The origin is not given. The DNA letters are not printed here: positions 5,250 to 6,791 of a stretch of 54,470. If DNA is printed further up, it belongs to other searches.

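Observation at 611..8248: Lower-G+C three-gene operon: SUKH/SMI1-domain protein, unknown 413-aa protein and giant DEAH-S1 helicase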

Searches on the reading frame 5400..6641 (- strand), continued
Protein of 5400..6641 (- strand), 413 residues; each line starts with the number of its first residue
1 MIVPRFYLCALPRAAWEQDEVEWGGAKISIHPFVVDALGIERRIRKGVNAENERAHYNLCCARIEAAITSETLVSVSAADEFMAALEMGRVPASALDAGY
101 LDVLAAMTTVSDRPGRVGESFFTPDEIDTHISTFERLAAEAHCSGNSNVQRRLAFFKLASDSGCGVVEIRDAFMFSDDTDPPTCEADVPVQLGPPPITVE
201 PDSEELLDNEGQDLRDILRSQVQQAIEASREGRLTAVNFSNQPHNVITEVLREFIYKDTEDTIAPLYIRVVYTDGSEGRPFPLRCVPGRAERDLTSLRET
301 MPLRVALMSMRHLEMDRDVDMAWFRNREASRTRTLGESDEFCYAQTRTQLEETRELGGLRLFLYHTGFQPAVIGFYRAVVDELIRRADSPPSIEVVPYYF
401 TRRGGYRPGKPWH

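Call 53: search_protein_families(library=pfam, proteins=[L013:3297-4250:+, L045:6828-7928:+, L069:953-1711:+, L008:2670-3173:+, L029:257-778:+, L024:7536-8531:+, L057:7482-8645:+, L004:3365-4009:+, L055:7447-8004:+], max_evalue=0.1)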
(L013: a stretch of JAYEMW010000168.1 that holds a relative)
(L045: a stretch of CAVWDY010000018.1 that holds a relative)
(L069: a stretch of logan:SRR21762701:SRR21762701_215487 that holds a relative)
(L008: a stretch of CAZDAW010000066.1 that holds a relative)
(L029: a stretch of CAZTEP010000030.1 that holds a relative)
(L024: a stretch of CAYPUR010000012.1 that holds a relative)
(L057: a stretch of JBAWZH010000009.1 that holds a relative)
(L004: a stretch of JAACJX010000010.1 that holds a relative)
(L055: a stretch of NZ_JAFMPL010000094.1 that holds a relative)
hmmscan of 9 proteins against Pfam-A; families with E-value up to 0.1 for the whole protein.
L013:3297-4250:+ (317 aa): 0 families

L045:6828-7928:+ (366 aa): 0 families

L069:953-1711:+ (252 aa): 1 family
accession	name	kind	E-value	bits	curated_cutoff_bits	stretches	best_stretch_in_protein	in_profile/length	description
PF02021.23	UPF0102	-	0.0034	18.2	23.6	1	118-172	1-48/80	Uncharacterised protein family UPF0102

L008:2670-3173:+ (167 aa): 2 families
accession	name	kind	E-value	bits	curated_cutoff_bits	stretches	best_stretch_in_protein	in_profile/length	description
PF09533.15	DUF2380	-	9.2e-09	35.5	26.3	1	67-155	91-180/187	Predicted lipoprotein of unknown function (DUF2380)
PF23830.1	DUF7200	-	0.028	15.3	27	1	104-138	37-70/89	Domain of unknown function (DUF7200)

L029:257-778:+ (173 aa): 1 family
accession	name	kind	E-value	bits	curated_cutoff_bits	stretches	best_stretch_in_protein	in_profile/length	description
PF14412.12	AHH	-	0.0069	16.8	22.3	1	33-82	10-59/111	A nuclease family of the HNH/ENDO VII superfamily with conserved AHH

L024:7536-8531:+ (331 aa): 0 families

L057:7482-8645:+ (387 aa): 5 families
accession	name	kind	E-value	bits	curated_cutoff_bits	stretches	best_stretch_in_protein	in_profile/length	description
PF00122.25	E1-E2_ATPase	-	3.5e-05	23.8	28.1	0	49-78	60-89/181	E1-E2 ATPase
PF25680.1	Mom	-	0.00081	19.5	27.1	0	136-159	113-136/202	Mom protein family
PF21467.3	BetaGal_gal-bd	-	0.0026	18.3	27.3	0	230-269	20-62/62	Beta-galactosidase, galactose-binding domain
PF11020.14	DUF2610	-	0.008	16.5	21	0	122-140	31-49/81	Domain of unknown function (DUF2610)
PF01393.25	Chromo_shadow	-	0.036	14.6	22.4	0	224-249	2-27/52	Chromo shadow domain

L004:3365-4009:+ (214 aa): 1 family
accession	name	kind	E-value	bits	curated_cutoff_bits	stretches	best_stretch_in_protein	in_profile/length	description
PF12299.13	DUF3627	-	0.06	13.9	20.9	0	128-176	34-84/93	Protein of unknown function (DUF3627)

L055:7447-8004:+ (185 aa): 2 families
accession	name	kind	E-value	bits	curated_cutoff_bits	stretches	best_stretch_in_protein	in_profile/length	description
PF02021.23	UPF0102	-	0.019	15.7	23.6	1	47-116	2-62/80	Uncharacterised protein family UPF0102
PF13020.12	NOV_C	-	0.086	13.4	22.1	0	47-98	2-54/91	Protein NO VEIN, C-terminal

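Call 56: search_dna_similar(query=window:5400-6641:-, collection=phages, mode=protein, max_evalue=0.01)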
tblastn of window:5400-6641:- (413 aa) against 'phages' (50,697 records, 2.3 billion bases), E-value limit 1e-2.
No match.

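Call 57: search_dna_similar(query=window:5400-6641:-, collection=plasmids, mode=protein, max_evalue=0.001)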
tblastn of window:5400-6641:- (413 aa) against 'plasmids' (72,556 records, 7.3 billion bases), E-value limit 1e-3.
Records with a match: 2; places in all: 2; records where one place covers at least 80% of the query: 0.
Best place of each record, by identity: <60% 2.
By first word of the organism name: Streptomyces 1; Paenarthrobacter 1.
By predicted mobility (MOB-suite, as given by PLSDB): non-mobilizable 1; conjugative 1.
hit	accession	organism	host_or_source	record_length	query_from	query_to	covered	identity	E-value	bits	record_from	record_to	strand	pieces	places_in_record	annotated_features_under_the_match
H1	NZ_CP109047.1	Streptomyces sp. NBC_00637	-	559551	223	412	46%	41.9%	5e-25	115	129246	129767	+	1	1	hypothetical protein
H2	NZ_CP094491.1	Paenarthrobacter ureafaciens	soil,farmland soil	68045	218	400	44%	39.7%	2e-18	95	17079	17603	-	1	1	hypothetical protein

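Call 58: get_annotated_region(hit=H2, flank=12000)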
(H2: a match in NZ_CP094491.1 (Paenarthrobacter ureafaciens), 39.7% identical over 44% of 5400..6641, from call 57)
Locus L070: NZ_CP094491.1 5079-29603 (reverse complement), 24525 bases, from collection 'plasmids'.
description: Paenarthrobacter ureafaciens strain AT plasmid pB, complete sequence
organism: Paenarthrobacter ureafaciens (NCBI taxid 37931)
taxonomy: Bacteria; Actinomycetota; Actinomycetes; Micrococcales; Micrococcaceae; Paenarthrobacter; Paenarthrobacter ureafaciens
host: -; source: soil,farmland soil; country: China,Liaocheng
typing (MOB-suite, as given by PLSDB): conjugative; relaxase MOBP; mating-pair formation MPF_T
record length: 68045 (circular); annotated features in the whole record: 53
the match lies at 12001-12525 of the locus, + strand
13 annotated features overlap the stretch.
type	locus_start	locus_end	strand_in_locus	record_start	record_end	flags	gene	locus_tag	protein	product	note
CDS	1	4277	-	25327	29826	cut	-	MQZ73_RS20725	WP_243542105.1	RHS repeat-associated core domain-containing protein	-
CDS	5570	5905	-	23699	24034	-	-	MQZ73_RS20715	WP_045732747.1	hypothetical protein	-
CDS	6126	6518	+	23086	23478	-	mobC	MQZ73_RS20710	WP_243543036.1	plasmid mobilization relaxosome protein MobC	-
CDS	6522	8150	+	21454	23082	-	-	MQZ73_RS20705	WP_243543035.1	relaxase/mobilization nuclease domain-containing protein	-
CDS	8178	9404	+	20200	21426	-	-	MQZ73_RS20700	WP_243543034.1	hypothetical protein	-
CDS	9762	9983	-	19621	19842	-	-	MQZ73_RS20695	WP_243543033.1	hypothetical protein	-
CDS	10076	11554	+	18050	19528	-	-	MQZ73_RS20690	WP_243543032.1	hypothetical protein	-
CDS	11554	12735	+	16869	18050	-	-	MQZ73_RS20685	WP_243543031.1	hypothetical protein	-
CDS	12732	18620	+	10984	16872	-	-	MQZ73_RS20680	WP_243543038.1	S1 RNA-binding domain-containing protein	-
CDS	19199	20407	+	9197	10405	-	-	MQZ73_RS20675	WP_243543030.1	hypothetical protein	-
CDS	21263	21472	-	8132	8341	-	-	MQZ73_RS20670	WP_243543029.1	hypothetical protein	-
CDS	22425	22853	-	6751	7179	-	-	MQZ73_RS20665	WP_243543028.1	DUF4913 domain-containing protein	-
CDS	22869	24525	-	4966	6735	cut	-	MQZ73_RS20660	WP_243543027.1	type IV secretory system conjugative DNA transfer family protein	-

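Call 59: get_annotated_region(hit=H1, flank=12000)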
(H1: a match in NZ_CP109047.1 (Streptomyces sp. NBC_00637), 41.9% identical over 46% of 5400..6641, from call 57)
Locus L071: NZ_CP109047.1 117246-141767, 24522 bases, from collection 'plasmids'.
description: Streptomyces sp. NBC_00637 strain NBC 00637 plasmid unnamed1, complete sequence
organism: Streptomyces sp. NBC_00637 (NCBI taxid 2903667)
taxonomy: Bacteria; Actinomycetota; Actinomycetes; Kitasatosporales; Streptomycetaceae; Streptomyces; Streptomyces sp. NBC 00637
host: -; source: -; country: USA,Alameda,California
typing (MOB-suite, as given by PLSDB): non-mobilizable
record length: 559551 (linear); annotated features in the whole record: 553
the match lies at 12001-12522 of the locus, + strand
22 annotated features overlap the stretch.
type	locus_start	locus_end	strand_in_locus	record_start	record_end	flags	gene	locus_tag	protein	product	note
CDS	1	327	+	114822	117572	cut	-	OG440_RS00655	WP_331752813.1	hypothetical protein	-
CDS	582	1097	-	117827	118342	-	-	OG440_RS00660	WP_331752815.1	hypothetical protein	-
CDS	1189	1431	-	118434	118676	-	-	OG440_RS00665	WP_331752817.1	hypothetical protein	-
CDS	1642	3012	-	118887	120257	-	-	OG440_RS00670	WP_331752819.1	hypothetical protein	-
CDS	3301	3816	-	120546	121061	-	-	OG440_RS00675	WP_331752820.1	hypothetical protein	-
CDS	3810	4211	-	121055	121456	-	-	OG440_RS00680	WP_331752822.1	ATP-binding protein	-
CDS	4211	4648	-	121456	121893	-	-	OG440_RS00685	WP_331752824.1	hypothetical protein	-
CDS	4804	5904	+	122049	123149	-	-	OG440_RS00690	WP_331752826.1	hypothetical protein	-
CDS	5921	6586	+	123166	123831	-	-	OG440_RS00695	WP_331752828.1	YdcF family protein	-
CDS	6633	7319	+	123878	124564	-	-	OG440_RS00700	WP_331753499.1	WbqC family protein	-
CDS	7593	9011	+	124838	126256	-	-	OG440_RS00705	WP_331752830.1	DUF2637 domain-containing protein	-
CDS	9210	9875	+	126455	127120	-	-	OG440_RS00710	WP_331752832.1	hypothetical protein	-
CDS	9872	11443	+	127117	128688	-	-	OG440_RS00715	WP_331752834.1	hypothetical protein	-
CDS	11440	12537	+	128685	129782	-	-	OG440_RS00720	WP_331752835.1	hypothetical protein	-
CDS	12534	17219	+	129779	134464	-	-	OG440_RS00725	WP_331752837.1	helicase-related protein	-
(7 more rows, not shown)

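Call 66: search_protein_families(library=pfam, alignment_id=A3, max_evalue=0.00001)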
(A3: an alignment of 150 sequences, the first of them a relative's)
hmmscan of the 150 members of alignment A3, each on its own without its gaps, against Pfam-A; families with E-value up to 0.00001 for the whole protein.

A. member 1, L001:6573-7352:+ (259 aa): 1 family
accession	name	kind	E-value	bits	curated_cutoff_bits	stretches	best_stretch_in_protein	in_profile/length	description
PF00730.31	HhH-GPD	-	2.2e-07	31.6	26.2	1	72-202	2-105/108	HhH-GPD superfamily base excision DNA repair protein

B. families by the number of members that match (of 150 scanned): 124 families (the first 25 are shown)
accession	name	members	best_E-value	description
PF00012.26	HSP70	2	5.3e-70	Hsp70 protein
PF13369.12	Transglut_core2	2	7.2e-46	Transglutaminase-like superfamily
PF01663.27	Phosphodiest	2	3.1e-28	Type I phosphodiesterase / nucleotide pyrophosphatase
PF13371.12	TPR_9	2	4.3e-22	Tetratricopeptide repeat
PF00069.31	Pkinase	2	1.3e-16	Protein kinase domain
PF03787.20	RAMPs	2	2.4e-14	RAMP superfamily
PF00665.32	rve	2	3.5e-14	Integrase core domain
PF06723.19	MreB_Mbl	2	2.1e-12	MreB/Mbl protein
PF08281.18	Sigma70_r4_2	2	5.1e-12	Sigma-70, region 4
PF13187.11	Fer4_9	2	3.5e-09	4Fe-4S dicluster domain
PF01314.23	AFOR_C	1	3.6e-143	Aldehyde ferredoxin oxidoreductase, domains 2 & 3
PF02534.20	T4SS-DNA_transf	1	3.8e-101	Type IV secretory system Conjugative DNA transfer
PF02730.20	AFOR_N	1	7.7e-81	Aldehyde ferredoxin oxidoreductase, N-terminal domain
PF03747.19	ADP_ribosyl_GH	1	1e-70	ADP-ribosylglycohydrolase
PF00158.32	Sigma54_activat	1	2.4e-58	Sigma-54 interaction domain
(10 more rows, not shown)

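Call 67: search_protein_families(library=padloc, alignment_id=A3, max_evalue=0.00001)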
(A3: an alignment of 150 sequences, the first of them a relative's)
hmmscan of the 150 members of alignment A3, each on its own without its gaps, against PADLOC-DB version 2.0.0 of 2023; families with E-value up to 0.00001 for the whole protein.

A. member 1, L001:6573-7352:+ (259 aa): 1 family
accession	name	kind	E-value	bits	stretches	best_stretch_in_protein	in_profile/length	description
PDLC03398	REase_II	-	2.5e-33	113.6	1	42-245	11-214/221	Type II nicking endonuclease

B. families by the number of members that match (of 150 scanned): 140 families (the first 25 are shown)
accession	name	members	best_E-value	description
PDLC01339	Csm3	2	1.7e-10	"CAS-III-A,CAS-III-D; effector_G7"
PDLC01031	Csx1/Csm6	2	3.4e-10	CARF+HEPN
PDLC01015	Csm3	2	4.9e-10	Csm3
PDLC01016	Csm3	2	1.4e-08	Csm3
PDLC04140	mad8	2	1.4e-07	mads_8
PDLC01995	RtcR_PspF2--CARF_AAA_HTH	1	8.9e-144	-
PDLC00557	JetD2|JetD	1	2.6e-133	DUF2220; DUF3322; DUF2399 domain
PDLC01885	CARF4--CARF_PDDEXK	1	2.5e-122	-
PDLC02648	DrmMII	1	9.4e-119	DrmMII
PDLC03234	MTase_II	1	9.3e-102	Type II methyltransferase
PDLC01512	Csx1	1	1.7e-89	CAS-III; associated_signaling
PDLC03326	MTase_II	1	1.5e-88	Type II methyltransferase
PDLC03378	MTase_II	1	2.1e-85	Type II methyltransferase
PDLC02656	DrmMII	1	1.3e-72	DrmMII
PDLC00033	DruM2|DruM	1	6.6e-72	DNA cytosine methylase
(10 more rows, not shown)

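Call 81: find_encoding_contigs(protein=P0004, flank=10000, max_places=2)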
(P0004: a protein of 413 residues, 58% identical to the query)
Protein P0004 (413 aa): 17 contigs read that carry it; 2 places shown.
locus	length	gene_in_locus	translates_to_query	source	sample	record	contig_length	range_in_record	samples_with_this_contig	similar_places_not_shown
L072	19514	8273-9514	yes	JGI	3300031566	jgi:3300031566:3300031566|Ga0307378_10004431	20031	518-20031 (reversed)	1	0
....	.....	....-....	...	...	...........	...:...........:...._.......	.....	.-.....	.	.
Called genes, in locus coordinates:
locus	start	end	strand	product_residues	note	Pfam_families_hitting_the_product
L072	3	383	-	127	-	?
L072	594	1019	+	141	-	PF02082:Rrf2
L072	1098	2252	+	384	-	PF00266:Aminotran_5, PF01212:Beta_elim_lyase, PF01053:Cys_Met_Meta_PP (weak), PF01041:DegT_DnrJ_EryC1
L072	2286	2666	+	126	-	PF01592:NifU_N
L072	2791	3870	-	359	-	PF13183:Fer4_8, PF13534:Fer4_17 (faint), PF02754:CCG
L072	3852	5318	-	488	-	PF01565:FAD_binding_4, PF02913:FAD-oxidase_C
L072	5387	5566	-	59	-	-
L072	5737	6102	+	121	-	-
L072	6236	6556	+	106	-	-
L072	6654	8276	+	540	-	PF14567:SUKH_5, PF09346:SMI1_KNR4, PF14568:SUKH_6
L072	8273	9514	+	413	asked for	-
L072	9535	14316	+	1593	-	PF00270:DEAD (weak), PF00271:Helicase_C, PF23459:S1_RRP5 (faint), PF00575:S1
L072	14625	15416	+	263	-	-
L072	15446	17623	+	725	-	-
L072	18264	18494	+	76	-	-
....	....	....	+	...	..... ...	-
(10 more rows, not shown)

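Call 82: find_encoding_contigs(protein=P0005, flank=10000, max_places=1)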
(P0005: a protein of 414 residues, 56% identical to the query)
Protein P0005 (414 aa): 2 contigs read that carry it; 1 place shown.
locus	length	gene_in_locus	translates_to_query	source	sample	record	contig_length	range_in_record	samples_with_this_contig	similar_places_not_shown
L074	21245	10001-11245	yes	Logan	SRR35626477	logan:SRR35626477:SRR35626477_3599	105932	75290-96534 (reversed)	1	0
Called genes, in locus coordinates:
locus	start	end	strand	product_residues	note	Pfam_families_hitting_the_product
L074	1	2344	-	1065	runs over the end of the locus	-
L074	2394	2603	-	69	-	-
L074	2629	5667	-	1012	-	PF26593:TraC-like, PF01935:DUF87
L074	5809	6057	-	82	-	-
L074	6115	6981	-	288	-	-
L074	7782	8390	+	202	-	-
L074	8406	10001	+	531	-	PF14567:SUKH_5, PF09346:SMI1_KNR4 (weak), PF14568:SUKH_6 (weak)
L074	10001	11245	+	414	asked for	-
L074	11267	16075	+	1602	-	PF00271:Helicase_C, PF23459:S1_RRP5 (faint), PF00575:S1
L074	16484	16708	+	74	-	-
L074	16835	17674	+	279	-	-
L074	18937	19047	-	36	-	-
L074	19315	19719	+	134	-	-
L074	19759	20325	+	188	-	PF00481:PP2C, PF07228:SpoIIE (weak), PF13672:PP2C_2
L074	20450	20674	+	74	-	-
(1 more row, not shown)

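Call 86: search_protein_families(library=phrogs, proteins=[window:5400-6641:-], max_evalue=0.01)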
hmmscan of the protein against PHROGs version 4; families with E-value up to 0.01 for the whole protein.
window:5400-6641:- (413 aa): 0 families

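Call 87: find_related_loci(query=A1, collection=viral_contigs, flank=10000)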
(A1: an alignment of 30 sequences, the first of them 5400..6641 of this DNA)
Query A1 (413 aa) in viral_contigs; peptide patterns used: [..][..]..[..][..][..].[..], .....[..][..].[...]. (x = any residue, [..] = any of these).
24 stretches matched a pattern, but none encodes a relative of the query by tblastn (E <= 1e-3).

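Call 94: search_protein_families(library=padloc, alignment_id=A1, max_evalue=1)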
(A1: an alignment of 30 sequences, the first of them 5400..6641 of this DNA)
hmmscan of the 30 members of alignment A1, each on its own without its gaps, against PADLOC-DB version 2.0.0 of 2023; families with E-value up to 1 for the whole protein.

A. member 1, window:5400-6641:- (413 aa): 0 families

B. families by the number of members that match (of 30 scanned): 2 families
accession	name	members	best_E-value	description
PDLC04682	PDC-M49B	1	0.057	-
PDLC03991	PD-Lambda-4_A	1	0.066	-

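Call 107: find_encoding_contigs(protein=P0035, flank=10000, max_places=1)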
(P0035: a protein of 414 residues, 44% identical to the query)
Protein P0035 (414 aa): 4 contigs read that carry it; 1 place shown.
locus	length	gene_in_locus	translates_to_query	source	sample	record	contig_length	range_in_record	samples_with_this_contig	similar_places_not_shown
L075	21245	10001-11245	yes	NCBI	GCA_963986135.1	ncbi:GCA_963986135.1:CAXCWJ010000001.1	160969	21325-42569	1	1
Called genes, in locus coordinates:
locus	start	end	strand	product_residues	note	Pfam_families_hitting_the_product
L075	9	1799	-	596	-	PF03600:CitMHS, PF02080:TrkA_C, PF00939:Na_sulph_symp (weak), PF03600:CitMHS (weak)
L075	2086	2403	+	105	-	-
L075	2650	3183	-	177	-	PF02525:Flavodoxin_2 (faint), PF03358:FMN_red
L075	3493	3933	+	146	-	-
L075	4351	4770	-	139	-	PF26348:SRA_ScoMcrA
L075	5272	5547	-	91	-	-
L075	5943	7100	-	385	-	PF13784:Fic_N, PF02661:Fic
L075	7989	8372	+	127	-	-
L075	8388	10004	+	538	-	PF14567:SUKH_5, PF09346:SMI1_KNR4, PF14568:SUKH_6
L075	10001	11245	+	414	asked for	-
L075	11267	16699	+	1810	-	PF00270:DEAD (weak), PF00271:Helicase_C, PF00575:S1, PF23459:S1_RRP5 (faint), PF00575:S1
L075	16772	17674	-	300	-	PF12686:DUF3800 (faint)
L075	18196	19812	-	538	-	PF02543:Carbam_trans_N, PF16861:Carbam_trans_C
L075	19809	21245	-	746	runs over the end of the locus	PF01755:Glyco_transf_25, PF00722:Glyco_hydro_16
